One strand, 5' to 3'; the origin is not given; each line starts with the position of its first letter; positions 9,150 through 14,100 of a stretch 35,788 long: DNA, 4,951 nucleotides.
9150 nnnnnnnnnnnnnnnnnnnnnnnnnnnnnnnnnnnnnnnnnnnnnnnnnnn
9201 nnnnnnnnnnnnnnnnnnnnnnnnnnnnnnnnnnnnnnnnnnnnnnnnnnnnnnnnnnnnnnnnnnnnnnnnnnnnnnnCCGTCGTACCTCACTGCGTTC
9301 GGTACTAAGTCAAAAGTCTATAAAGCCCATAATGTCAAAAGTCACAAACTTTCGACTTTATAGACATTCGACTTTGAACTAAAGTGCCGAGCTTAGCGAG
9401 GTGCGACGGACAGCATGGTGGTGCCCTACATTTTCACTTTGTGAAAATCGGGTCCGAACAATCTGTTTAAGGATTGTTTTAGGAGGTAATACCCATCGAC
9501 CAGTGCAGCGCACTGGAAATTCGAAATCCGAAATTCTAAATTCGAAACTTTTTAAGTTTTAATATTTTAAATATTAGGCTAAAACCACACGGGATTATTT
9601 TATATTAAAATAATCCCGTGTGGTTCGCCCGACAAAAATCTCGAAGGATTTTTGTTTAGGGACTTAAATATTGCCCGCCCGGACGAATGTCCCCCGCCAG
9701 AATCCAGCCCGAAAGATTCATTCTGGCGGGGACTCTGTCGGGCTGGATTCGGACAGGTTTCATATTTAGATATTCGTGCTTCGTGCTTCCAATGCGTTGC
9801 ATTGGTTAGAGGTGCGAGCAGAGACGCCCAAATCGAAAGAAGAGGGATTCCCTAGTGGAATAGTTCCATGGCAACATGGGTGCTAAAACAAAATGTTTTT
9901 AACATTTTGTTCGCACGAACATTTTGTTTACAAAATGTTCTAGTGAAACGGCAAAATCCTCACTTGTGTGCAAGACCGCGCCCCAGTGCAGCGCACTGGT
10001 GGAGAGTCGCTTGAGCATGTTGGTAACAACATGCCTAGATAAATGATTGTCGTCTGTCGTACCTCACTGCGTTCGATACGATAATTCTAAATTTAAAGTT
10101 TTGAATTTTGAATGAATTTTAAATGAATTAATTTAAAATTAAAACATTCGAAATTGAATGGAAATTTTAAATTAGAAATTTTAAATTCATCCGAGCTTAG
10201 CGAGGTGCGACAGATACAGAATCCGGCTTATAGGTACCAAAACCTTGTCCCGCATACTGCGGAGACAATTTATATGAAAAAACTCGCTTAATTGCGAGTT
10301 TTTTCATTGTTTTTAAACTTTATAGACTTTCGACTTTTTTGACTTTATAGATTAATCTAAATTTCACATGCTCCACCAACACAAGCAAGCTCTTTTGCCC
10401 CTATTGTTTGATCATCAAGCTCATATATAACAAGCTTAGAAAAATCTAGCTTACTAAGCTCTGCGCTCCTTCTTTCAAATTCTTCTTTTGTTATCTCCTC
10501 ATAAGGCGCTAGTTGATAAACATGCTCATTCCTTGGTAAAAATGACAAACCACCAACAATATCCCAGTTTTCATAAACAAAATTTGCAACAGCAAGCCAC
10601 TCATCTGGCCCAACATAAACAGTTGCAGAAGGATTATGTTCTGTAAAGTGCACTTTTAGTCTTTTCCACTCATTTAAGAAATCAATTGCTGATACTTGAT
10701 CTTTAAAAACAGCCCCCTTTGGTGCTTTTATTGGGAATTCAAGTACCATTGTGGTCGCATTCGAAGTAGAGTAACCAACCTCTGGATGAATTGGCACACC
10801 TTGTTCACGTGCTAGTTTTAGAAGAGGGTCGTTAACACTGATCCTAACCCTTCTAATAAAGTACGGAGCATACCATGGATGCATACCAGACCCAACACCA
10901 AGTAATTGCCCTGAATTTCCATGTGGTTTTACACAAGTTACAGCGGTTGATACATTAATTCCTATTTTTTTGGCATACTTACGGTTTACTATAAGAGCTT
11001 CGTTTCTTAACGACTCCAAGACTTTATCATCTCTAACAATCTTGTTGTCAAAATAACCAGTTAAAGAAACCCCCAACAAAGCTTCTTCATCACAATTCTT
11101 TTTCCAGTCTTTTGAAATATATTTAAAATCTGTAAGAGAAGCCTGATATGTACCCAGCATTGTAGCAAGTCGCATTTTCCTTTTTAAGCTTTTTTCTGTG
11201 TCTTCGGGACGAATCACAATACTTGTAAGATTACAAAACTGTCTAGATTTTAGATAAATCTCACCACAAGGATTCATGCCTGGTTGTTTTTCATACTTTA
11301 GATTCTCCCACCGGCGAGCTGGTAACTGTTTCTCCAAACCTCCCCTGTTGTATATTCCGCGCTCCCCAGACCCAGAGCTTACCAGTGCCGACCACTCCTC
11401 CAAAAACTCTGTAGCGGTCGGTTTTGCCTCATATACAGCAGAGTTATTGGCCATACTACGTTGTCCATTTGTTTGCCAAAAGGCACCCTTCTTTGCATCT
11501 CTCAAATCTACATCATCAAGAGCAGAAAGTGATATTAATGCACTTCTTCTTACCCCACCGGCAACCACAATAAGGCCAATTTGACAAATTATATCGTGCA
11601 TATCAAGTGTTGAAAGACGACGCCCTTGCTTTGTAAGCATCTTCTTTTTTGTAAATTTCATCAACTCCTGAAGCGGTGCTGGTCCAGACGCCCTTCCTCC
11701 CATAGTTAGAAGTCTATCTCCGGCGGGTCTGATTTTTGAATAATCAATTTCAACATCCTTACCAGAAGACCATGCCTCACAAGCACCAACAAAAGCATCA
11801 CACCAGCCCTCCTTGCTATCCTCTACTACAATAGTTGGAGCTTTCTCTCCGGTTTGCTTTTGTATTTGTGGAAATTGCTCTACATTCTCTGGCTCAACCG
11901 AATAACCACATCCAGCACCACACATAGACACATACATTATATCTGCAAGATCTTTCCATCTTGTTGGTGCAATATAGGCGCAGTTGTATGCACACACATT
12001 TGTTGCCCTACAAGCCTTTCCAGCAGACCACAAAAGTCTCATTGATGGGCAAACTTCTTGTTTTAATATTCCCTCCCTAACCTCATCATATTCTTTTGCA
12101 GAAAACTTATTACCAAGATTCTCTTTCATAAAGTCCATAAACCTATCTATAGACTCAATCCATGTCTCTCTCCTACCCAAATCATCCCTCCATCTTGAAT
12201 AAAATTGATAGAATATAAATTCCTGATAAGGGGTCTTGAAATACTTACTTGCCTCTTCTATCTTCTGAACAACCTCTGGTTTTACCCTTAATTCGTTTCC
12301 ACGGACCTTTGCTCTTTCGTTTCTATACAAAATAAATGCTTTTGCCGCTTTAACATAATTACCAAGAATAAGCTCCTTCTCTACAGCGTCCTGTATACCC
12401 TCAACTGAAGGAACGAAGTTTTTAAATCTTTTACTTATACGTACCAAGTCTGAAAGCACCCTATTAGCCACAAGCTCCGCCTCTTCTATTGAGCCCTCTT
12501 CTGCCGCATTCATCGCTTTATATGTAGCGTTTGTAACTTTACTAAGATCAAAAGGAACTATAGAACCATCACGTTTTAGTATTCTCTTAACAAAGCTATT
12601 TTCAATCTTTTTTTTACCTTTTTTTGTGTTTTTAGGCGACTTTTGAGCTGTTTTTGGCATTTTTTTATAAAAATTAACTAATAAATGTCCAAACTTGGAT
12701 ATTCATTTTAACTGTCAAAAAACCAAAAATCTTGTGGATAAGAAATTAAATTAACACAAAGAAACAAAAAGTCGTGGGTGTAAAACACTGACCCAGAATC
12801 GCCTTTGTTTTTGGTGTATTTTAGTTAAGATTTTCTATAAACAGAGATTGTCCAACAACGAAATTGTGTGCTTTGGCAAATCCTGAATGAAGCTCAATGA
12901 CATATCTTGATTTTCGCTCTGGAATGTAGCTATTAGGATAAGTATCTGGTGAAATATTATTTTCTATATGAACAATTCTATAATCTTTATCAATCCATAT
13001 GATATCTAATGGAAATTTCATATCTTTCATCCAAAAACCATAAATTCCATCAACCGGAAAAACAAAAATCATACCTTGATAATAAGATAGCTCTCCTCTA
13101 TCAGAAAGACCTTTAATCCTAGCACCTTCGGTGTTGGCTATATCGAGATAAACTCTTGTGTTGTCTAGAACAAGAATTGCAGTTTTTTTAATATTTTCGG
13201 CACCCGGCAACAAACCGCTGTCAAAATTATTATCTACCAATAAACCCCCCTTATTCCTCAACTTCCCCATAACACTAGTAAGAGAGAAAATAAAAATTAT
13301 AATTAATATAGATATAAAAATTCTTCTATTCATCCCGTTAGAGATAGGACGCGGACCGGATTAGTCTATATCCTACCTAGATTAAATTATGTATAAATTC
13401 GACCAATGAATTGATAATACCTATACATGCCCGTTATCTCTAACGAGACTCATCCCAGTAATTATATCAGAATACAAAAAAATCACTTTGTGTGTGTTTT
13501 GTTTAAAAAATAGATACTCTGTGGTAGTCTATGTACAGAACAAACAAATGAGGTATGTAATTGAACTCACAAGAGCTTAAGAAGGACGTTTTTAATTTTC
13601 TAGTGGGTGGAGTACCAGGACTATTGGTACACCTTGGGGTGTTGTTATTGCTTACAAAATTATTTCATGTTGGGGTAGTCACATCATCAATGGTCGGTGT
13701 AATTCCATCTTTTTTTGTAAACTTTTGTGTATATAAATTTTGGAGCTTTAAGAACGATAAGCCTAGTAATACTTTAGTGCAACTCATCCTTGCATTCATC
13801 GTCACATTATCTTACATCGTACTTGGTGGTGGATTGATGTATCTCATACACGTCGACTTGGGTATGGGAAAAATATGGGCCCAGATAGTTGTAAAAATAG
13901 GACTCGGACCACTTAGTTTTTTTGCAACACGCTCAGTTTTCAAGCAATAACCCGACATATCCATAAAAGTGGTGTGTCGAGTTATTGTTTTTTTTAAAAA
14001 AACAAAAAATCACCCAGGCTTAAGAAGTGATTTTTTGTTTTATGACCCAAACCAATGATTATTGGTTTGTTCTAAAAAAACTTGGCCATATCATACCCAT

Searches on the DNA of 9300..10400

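Call 66: search_rna_families(source=window, start=9300, end=10400, threshold=evalue, max_evalue=0.01, show_alignments=2)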
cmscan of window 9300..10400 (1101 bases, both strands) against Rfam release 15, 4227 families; matches with E-value up to 0.01: 3.
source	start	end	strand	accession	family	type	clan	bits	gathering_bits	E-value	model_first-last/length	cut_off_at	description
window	9911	10046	+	RF00010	RNaseP_bact_a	Gene; ribozyme;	CL00002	32.7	100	2.6e-08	17-315/367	no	Bacterial RNase P class A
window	9583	9625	-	RF03585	mir-3938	Gene; miRNA;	-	30.7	94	0.00046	22-67/88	no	mir-3938 microRNA precursor family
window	9583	9625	+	RF03585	mir-3938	Gene; miRNA;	-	29.2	94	0.0012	22-67/88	no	mir-3938 microRNA precursor family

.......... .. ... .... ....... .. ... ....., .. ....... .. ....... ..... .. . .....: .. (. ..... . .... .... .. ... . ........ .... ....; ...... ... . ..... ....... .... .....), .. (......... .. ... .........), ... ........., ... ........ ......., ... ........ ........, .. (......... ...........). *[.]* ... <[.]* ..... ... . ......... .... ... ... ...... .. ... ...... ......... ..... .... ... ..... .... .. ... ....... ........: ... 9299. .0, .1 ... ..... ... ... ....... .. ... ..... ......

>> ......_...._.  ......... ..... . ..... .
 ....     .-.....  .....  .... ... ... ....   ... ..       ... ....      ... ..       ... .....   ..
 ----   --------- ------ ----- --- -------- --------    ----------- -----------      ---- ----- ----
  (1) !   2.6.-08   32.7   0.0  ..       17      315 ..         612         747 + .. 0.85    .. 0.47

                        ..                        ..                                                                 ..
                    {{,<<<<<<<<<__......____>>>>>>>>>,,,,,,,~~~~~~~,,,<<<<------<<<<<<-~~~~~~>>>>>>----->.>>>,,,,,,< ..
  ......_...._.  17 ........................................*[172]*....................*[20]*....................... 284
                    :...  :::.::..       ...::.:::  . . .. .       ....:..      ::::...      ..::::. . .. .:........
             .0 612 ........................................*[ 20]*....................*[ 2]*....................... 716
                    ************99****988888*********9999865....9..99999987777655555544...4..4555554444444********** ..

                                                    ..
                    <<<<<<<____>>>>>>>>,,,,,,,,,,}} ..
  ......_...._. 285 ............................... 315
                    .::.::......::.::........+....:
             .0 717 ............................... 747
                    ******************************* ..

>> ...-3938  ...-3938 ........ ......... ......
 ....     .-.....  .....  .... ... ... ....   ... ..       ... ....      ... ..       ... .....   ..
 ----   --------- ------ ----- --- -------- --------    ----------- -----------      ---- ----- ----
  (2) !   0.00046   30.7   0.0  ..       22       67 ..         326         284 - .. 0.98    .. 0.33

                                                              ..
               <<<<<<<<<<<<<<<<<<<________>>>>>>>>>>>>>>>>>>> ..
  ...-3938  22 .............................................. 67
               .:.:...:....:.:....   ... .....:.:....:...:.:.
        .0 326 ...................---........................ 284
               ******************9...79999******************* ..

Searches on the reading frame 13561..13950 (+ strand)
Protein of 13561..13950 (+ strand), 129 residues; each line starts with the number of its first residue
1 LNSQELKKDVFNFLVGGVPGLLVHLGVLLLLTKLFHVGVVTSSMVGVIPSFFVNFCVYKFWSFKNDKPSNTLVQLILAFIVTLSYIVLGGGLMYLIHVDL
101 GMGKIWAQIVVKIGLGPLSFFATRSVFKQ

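Call 80: search_protein_families(library=pfam, proteins=[window:13561-13950:+], max_evalue=0.001)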
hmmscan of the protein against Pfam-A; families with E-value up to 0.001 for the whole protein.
window:13561-13950:+ (129 aa): 1 family
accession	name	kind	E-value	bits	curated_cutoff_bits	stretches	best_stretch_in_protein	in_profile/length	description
PF04138.20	GtrA_DPMS_TM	-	3.4e-16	59.9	26.1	1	13-125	2-114/117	GtrA/DPMS, transmembrane domain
